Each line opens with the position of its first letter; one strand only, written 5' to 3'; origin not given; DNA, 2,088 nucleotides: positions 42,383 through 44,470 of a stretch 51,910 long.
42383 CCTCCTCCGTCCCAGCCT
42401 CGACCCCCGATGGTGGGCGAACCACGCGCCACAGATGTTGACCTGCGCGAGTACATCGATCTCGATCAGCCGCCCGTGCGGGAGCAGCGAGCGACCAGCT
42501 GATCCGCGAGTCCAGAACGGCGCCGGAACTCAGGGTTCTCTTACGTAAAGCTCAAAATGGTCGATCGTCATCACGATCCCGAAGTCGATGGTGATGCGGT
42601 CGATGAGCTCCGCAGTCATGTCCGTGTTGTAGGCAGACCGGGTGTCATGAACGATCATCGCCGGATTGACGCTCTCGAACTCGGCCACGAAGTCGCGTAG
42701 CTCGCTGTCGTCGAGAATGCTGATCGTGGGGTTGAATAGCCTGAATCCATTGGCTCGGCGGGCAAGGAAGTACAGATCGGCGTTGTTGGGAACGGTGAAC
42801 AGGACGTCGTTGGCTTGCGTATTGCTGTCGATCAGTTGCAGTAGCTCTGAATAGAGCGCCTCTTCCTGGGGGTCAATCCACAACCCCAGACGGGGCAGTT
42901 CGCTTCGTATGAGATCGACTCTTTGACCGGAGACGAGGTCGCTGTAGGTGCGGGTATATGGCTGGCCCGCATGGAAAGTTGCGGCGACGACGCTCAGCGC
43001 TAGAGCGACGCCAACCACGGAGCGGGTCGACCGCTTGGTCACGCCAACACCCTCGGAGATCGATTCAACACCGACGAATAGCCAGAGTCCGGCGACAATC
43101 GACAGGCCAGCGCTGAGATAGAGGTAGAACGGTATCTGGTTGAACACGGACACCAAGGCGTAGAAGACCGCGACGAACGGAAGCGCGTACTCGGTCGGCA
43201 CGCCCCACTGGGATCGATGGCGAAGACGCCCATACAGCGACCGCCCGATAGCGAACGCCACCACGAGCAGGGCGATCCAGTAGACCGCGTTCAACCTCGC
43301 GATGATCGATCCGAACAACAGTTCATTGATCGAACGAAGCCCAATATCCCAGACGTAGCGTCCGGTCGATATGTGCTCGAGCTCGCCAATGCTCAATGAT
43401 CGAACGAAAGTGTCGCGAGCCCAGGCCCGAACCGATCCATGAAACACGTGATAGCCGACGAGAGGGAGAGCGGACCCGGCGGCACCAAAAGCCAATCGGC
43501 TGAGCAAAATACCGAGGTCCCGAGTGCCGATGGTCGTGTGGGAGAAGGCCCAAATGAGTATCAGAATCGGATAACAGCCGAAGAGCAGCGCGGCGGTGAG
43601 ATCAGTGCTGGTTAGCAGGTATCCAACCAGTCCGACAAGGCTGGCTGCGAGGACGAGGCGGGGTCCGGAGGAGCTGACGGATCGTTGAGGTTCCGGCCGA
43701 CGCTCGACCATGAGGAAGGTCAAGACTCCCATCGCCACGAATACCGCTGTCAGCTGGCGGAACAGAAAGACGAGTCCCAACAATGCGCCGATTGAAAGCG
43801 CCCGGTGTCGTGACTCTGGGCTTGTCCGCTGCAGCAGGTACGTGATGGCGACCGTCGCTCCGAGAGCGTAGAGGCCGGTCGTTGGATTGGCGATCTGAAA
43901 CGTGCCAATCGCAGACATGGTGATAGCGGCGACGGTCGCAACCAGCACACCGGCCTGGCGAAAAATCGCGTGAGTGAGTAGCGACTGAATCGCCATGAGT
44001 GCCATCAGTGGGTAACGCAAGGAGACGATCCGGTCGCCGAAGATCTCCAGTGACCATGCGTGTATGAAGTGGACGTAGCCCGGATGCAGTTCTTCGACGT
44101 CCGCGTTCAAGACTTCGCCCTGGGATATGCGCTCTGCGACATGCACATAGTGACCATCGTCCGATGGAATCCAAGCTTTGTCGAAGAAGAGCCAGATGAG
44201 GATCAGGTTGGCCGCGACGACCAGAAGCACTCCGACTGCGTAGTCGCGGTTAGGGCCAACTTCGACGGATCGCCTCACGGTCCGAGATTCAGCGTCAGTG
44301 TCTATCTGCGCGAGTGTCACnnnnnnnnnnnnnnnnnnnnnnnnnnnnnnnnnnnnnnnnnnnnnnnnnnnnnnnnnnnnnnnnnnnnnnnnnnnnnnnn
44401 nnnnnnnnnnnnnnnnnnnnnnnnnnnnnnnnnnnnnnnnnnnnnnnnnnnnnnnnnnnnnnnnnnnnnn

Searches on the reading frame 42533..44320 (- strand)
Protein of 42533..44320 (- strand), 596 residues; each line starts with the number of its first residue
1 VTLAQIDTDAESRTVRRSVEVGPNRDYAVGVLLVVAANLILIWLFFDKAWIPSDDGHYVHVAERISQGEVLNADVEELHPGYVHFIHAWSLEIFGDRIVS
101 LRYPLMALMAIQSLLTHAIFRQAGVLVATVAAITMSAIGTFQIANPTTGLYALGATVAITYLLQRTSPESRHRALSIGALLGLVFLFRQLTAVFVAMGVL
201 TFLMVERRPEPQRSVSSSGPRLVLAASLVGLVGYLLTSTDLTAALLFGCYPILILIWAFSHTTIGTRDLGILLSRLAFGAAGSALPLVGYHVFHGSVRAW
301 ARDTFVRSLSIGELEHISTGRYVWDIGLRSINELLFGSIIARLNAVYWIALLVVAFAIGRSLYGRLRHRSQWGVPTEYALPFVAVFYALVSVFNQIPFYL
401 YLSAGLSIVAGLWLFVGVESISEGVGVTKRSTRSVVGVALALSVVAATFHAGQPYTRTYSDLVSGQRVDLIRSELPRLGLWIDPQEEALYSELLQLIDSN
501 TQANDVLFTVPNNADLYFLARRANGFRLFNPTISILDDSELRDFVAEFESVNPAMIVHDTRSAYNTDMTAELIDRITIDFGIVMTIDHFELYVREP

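Call 3: search_protein_families(library=pfam, proteins=[window:42533-44320:-], max_evalue=0.1)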
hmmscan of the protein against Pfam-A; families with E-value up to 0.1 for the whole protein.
window:42533-44320:- (596 aa): 2 families
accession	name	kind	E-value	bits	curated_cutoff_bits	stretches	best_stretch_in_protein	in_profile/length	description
PF13231.12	PMT_2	-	5.2e-07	30.4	26.1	1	79-230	2-153/160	Dolichyl-phosphate-mannose-protein mannosyltransferase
PF13567.11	DUF4131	-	0.035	14.2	31.6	1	395-469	2-68/165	Domain of unknown function (DUF4131)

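Call 4: search_protein_families(library=ncbifam, proteins=[window:42533-44320:-], max_evalue=0.1)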
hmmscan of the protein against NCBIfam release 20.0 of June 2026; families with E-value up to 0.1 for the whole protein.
window:42533-44320:- (596 aa): 0 families

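Call 37: search_solved_structures(query=window:42533-44320:-, max_evalue=1)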
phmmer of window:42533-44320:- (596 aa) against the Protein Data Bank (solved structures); distinct sequences matched with E-value up to 1: 0.

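Call 49: find_related_loci(query=A3, collection=metagenome_contigs, flank=8000)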
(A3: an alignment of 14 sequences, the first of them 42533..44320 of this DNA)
Query A3 (596 aa) in metagenome_contigs; peptide patterns used: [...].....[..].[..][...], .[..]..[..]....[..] (x = any residue, [..] = any of these).
552 stretches matched a pattern; 81 encode a relative of the query (tblastn E <= 1e-3); the best 80 are kept; 80 distinct loci.
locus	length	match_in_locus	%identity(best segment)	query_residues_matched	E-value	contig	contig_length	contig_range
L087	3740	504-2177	37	32-592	2e-109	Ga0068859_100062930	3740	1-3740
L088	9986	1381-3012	37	31-577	2e-102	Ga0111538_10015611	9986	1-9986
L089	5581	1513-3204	37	22-594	1e-101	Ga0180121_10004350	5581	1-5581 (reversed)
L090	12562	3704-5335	32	38-595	2e-98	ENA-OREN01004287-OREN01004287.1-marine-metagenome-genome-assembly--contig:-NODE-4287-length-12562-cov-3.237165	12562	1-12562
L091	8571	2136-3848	35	17-595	8e-98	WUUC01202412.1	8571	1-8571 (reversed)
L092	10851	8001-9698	36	25-596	4e-96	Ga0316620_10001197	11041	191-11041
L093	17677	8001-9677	31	26-595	2e-95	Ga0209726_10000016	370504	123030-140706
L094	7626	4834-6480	35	33-592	5e-94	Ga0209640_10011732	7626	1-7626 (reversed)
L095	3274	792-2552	36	7-596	2e-95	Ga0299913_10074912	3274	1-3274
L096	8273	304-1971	35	28-592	1e-92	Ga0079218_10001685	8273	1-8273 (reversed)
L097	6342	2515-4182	33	24-592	3e-91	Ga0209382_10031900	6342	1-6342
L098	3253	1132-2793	34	25-592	1e-92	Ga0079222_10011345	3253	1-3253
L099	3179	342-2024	34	28-595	2e-91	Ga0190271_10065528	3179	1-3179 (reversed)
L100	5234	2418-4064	33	31-592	5e-89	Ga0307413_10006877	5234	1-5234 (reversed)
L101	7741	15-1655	36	45-596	9e-89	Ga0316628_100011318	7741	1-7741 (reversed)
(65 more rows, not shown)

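Call 52: find_homologous_proteins(query=window:42533-44320:-, max_evalue=0.00001)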
Query window:42533-44320:- (596 aa): 71 proteins with E <= 0.00001 among 8000 candidates.
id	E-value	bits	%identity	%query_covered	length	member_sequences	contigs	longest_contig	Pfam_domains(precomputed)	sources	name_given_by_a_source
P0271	0.0e+0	1234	100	95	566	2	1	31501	PF13231.13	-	-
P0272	5.4e-202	690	56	98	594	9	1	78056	-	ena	-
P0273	3.3e-177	609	50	99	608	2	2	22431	PF13231.13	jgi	-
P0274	3.7e-173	595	51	92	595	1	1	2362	PF13231.13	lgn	-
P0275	7.2e-163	561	49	95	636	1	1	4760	-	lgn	-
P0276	6.2e-156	538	47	95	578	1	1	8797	PF13231.13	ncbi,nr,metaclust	ncbi:hypothetical protein AB833_10590 [Chromatiales bacterium (ex Bugula neritina AB1)]|nr:hypotheti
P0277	3.4e-155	536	45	93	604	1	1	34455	PF13231.13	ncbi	-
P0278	1.5e-154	534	49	95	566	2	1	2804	-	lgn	-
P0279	4.4e-152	526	48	93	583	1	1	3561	-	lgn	-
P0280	1.7e-128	448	41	92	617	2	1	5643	PF13231.13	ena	-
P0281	4.9e-126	440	41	98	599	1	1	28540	-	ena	-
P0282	6.9e-126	439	43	92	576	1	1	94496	-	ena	-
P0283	2.8e-125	437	42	91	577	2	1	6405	-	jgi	jgi:hypothetical protein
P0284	7.7e-125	436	43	96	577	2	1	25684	-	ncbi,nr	ncbi:MAG: hypothetical protein GY946_29775 [bacterium]|nr:hypothetical protein [bacterium]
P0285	9.9e-124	432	42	91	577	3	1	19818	-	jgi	jgi:hypothetical protein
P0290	1.8e-96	342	34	92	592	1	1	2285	PF13231.13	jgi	jgi:hypothetical protein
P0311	2.0e-87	312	33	94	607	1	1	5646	PF13231.13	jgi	jgi:hypothetical protein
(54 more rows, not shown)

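Call 53: find_encoding_contigs(protein=P0272, flank=7000, max_places=1)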
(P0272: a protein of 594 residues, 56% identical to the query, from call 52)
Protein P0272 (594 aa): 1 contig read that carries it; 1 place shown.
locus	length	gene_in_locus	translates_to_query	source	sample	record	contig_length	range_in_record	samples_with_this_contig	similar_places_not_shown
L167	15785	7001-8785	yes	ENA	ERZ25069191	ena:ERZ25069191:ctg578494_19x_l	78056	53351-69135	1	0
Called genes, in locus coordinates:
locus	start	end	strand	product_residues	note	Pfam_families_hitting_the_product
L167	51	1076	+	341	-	PF13474:SnoaL_3 (faint), PF14534:DUF4440 (weak)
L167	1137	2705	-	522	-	PF00171:Aldedh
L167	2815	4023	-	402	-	PF01321:Creatinase_N, PF00557:Peptidase_M24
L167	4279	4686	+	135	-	PF02041:Auxin_BP (weak), PF02311:AraC_binding (weak), PF07883:Cupin_2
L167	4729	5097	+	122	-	PF03992:ABM (faint)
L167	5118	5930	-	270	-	PF03328:HpcH_HpaI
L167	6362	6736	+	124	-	-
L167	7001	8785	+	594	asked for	-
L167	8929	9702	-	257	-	PF00535:Glycos_transf_2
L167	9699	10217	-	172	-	PF13489:Methyltransf_23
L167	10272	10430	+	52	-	-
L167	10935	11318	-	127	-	PF13358:DDE_3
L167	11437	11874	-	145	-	-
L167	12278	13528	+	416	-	PF00174:Oxidored_molyb, PF03404:Mo-co_dimer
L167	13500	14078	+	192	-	PF13442:Cytochrome_CBB3, PF00034:Cytochrom_C (weak)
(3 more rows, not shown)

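Call 54: find_encoding_contigs(protein=P0273, flank=7000, max_places=1)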
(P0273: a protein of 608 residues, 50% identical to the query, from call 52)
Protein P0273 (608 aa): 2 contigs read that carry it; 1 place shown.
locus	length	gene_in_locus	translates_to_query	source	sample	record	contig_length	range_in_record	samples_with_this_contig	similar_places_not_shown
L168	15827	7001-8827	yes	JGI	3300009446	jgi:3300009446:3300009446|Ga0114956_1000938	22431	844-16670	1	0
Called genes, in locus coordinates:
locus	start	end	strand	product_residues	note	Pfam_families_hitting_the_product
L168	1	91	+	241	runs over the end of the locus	PF00106:adh_short, PF08659:KR, PF13561:adh_short_C2, PF23441:SDR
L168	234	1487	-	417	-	PF03441:FAD_binding_7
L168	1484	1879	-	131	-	PF10013:DUF2256, PF11625:DUF3253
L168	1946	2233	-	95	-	-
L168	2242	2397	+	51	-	-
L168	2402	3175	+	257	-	PF13489:Methyltransf_23, PF08241:Methyltransf_11, PF08242:Methyltransf_12, PF13649:Methyltransf_25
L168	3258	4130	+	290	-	PF04909:Amidohydro_2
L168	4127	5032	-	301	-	PF02574:S-methyl_trans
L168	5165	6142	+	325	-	PF13489:Methyltransf_23, PF07021:MetW, PF08241:Methyltransf_11, PF08242:Methyltransf_12, PF13649:Methyltransf_25, PF13847:Methyltransf_31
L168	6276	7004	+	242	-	PF00535:Glycos_transf_2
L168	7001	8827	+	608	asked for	PF13231:PMT_2 (weak)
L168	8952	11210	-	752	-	-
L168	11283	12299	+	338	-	PF01168:Ala_racemase_N, PF14031:D-ser_dehydrat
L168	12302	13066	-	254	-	PF00106:adh_short, PF08659:KR, PF13561:adh_short_C2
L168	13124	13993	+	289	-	PF00892:EamA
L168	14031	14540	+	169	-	PF00903:Glyoxalase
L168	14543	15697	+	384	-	PF00890:FAD_binding_2 (weak), PF01266:DAO, PF01494:FAD_binding_3 (faint), PF13450:NAD_binding_8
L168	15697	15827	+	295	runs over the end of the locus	PF00781:DAGK_cat, PF19279:YegS_C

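Call 55: find_encoding_contigs(protein=P0277, flank=7000, max_places=1)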
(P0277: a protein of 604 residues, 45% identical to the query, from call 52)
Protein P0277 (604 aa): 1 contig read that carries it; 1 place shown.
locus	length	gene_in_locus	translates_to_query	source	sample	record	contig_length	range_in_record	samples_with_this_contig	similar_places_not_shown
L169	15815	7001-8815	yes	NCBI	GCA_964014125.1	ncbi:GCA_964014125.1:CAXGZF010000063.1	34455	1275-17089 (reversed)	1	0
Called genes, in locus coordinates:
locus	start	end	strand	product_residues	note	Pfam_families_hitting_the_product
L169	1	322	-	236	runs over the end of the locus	PF01557:FAA_hydrolase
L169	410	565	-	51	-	-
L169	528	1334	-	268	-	PF00106:adh_short, PF08659:KR, PF23441:SDR, PF01370:Epimerase (faint), PF13561:adh_short_C2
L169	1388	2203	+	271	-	PF08282:Hydrolase_3, PF12710:HAD (faint), PF00702:Hydrolase, PF05116:S6PP (weak)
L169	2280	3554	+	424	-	PF01053:Cys_Met_Meta_PP, PF00155:Aminotran_1_2 (weak), PF01041:DegT_DnrJ_EryC1, PF02347:GDC-P (weak), PF00266:Aminotran_5 (weak)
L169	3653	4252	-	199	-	-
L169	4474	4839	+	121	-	PF13380:CoA_binding_2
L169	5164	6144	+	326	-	PF13489:Methyltransf_23, PF07021:MetW, PF08241:Methyltransf_11, PF08242:Methyltransf_12, PF13649:Methyltransf_25, PF13847:Methyltransf_31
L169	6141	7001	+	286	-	PF00535:Glycos_transf_2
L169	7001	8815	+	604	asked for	PF13231:PMT_2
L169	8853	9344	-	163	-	PF20789:4HBT_3C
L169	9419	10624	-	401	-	PF12698:ABC2_membrane_3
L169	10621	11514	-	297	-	PF00005:ABC_tran, PF13304:AAA_21, PF13732:DrrA1-3_C (weak)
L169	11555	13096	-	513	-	PF00501:AMP-binding, PF13193:AMP-binding_C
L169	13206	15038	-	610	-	-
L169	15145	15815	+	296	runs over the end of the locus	PF13452:FAS1_DH_region (weak), PF01575:MaoC_dehydratas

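Call 63: search_protein_families(library=pfam, proteins=[L168:5165-6139:+, L168:6276-7001:+, L169:6141-6998:+], max_evalue=1)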
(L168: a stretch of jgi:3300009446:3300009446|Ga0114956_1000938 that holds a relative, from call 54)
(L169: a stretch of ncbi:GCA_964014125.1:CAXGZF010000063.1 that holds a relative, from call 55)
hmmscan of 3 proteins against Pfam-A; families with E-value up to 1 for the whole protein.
L168:5165-6139:+ (325 aa): 11 families
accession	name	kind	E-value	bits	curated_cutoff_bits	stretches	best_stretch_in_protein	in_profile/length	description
PF13489.12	Methyltransf_23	-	1.9e-24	86.7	27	1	83-236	10-161/164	Methyltransferase domain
PF08241.18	Methyltransf_11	-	2.5e-15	57.3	21.2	1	101-190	1-94/95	Methyltransferase domain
PF13649.12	Methyltransf_25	-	8.7e-14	52.4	27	1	100-187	1-97/97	Methyltransferase domain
PF08242.18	Methyltransf_12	-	1.6e-12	48.4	30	1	101-189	1-98/98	Methyltransferase domain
PF13847.12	Methyltransf_31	-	8.1e-12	45.5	27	1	97-200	4-118/145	Methyltransferase domain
PF07021.18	MetW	-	9.7e-12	45.3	21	1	91-203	8-119/193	Methionine biosynthesis protein MetW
PF01209.24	Ubie_methyltran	-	0.011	15.6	20.1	1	133-191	93-151/233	ubiE/COQ5 methyltransferase family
PF01728.25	FtsJ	-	0.035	14.5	24.1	1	94-129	19-56/181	FtsJ-like methyltransferase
PF02353.26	CMAS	-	0.077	12.7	27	1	93-189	59-162/273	Mycolic acid cyclopropane synthetase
PF08003.17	Methyltransf_9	-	0.083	12.3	23.8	1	98-190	117-216/315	Protein of unknown function (DUF1698)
PF05219.18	DREV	-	0.19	11.3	26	1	97-193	95-188/265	DREV methyltransferase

L168:6276-7001:+ (242 aa): 2 families
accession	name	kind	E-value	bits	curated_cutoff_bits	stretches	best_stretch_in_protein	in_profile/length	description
PF00535.33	Glycos_transf_2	-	2.2e-21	77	23.3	1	1-161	4-166/168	Glycosyl transferase family 2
PF13704.12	Glyco_tranf_2_4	-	0.032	15.2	27.5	1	23-80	19-78/98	Glycosyl transferase family 2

L169:6141-6998:+ (286 aa): 6 families
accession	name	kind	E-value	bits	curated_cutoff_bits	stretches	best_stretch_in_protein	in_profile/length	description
PF00535.33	Glycos_transf_2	-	1.3e-23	84.2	23.3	1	43-203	2-164/168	Glycosyl transferase family 2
PF13704.12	Glyco_tranf_2_4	-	0.0015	19.4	27.5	1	64-124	16-78/98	Glycosyl transferase family 2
PF13641.12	Glyco_tranf_2_3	-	0.0031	18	27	1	39-151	1-120/230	Glycosyltransferase like family 2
PF01012.27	ETF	-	0.11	12.8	26.7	0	105-153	45-96/181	Electron transfer flavoprotein domain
PF01256.23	Carb_kinase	-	0.12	12.2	27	1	41-92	28-79/242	NAD(P)H-hydrate dehydratase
PF22611.1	CFAP126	-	0.18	12.7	27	1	4-41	16-53/184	Flattop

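Call 73: predict_structure(alignment_id=A5)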
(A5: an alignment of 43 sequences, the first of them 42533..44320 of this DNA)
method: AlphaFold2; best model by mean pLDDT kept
length: 596 residues; sequences in the alignment: 43
mean_pLDDT: 92.4   pTM: 0.93
mean pLDDT of the five models: 92.4, 91.9, 91.6, 91.5, 91.4
residues with pLDDT >= 90: 500; 70-90: 55; 50-70: 22; < 50: 19
segments of 3 or more residues with pLDDT < 50: 1-18
pLDDT, mean of each block of 10 residues (from residue 1): 41 48 81 98 96 95 98 95 96 98 97 97 95 95 89 98 95 97 97 98 94 77 98 92 95 98 94 98 97 98 92 67 93 98 98 97 92 93 98 86 97 90 73 95 98 94 97 98 98 98 97 96 95 91 97 97 91 96 97 91
secondary structure, 60 per line:
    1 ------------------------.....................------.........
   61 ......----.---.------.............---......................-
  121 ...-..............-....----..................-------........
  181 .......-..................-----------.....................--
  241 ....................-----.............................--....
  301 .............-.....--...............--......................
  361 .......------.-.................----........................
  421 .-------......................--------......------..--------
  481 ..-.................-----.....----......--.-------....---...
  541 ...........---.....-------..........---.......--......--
elements in order: H25-45 H52-66 H82-94 H98-119 H125-138 H140-143 H148-165 H173-187 H189-205 H218-238 H241-260 H266-294 H297-313 H315-319 H322-336 H339-367 H376-392 H397-421 H429-450 H459-464 H484-500 E506-510 H515-520 H531-534 H538-551 E555-559 H567-576 E580-586 E589-594

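Call 75: fold_search(model_id=the predicted structure, library=pdb)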
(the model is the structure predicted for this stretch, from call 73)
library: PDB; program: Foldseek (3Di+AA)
matches with E <= 10: 441; with E <= 0.001: 14
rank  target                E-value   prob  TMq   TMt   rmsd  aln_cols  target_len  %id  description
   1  9n9j_I                1.6e-07  1.00  0.44  0.38  13.8       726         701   11  Structure of a GRP94 folding intermediate engaged with a CCDC134- and FKBP11-bound secretory translocon (released 2025-11-19)
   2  7zlg_A                6.3e-07  1.00  0.50  0.46  10.6       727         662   12  Cryo-EM structure of C-mannosyltransferase CeDPY19, in complex with acceptor peptide and bound to CMT2-Fab and anti-Fa (released 2023-01-11)
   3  8b6l_I                1.9e-06  1.00  0.41  0.37  14.2       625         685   11  Subtomogram average of the human Sec61-TRAP-OSTA-translocon (released 2022-12-07)
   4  6ftg_5                7.2e-06  1.00  0.40  0.38  17.1       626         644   12  Subtomogram average of OST-containing ribosome-translocon complexes from canine rough microsomal membranes (released 2018-03-21)
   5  8pn9_A                1.0e-05  1.00  0.47  0.43  12.7       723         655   10  Structure of human oligosaccharyltransferase OST-A complex bound to NGI-1 (released 2024-05-08)
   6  6s7t_A                1.2e-05  1.00  0.44  0.38  12.6       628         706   12  Cryo-EM structure of human oligosaccharyltransferase complex OST-B (released 2019-12-18)
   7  8if8_C                2.3e-05  1.00  0.44  0.44  11.3       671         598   13  Arabinosyltransferase AftA (released 2023-05-31)
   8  8if8_B                5.3e-05  1.00  0.46  0.44  10.5       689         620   13  Arabinosyltransferase AftA (released 2023-05-31)
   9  6gxc_A                8.9e-05  1.00  0.43  0.38  11.6       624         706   10  Bacterial oligosaccharyltransferase PglB in complex with an inhibitory peptide and a reactive lipid-linked oligosaccha (released 2018-11-14)
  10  5ogl_A                9.6e-05  1.00  0.40  0.35  12.6       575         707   10  Structure of bacterial oligosaccharyltransferase PglB in complex with an acceptor peptide and an lipid-linked oligosac (released 2017-10-25)
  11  7oci_F                1.4e-04  1.00  0.35  0.33  16.4       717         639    9  Cryo-EM structure of yeast Ost6p containing oligosaccharyltransferase complex (released 2022-02-16)
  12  9s6t_A                1.9e-04  1.00  0.36  0.42  12.3       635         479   10  Ternary cryo-EM structure of chicken ALG12 with Dol25-PP-GlcNAc2Man7, Dol25-P-Man, and Fab (released 2026-03-18)
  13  9i5k_A                2.0e-04  1.00  0.42  0.49   9.3       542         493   13  Structure of the Chaetomium thermophilum Pmt4 homodimer (C2 symmetry) (released 2025-12-24)
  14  3rce_A                2.5e-04  1.00  0.35  0.31  13.9       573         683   11  Bacterial oligosaccharyltransferase PglB (released 2011-06-15)
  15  7bvc_A                2.2e-03  1.00  0.38  0.24  19.9       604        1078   14  Cryo-EM structure of Mycobacterium smegmatis arabinosyltransferase EmbA-EmbB-AcpM2 in complex with ethambutol (released 2020-04-29)
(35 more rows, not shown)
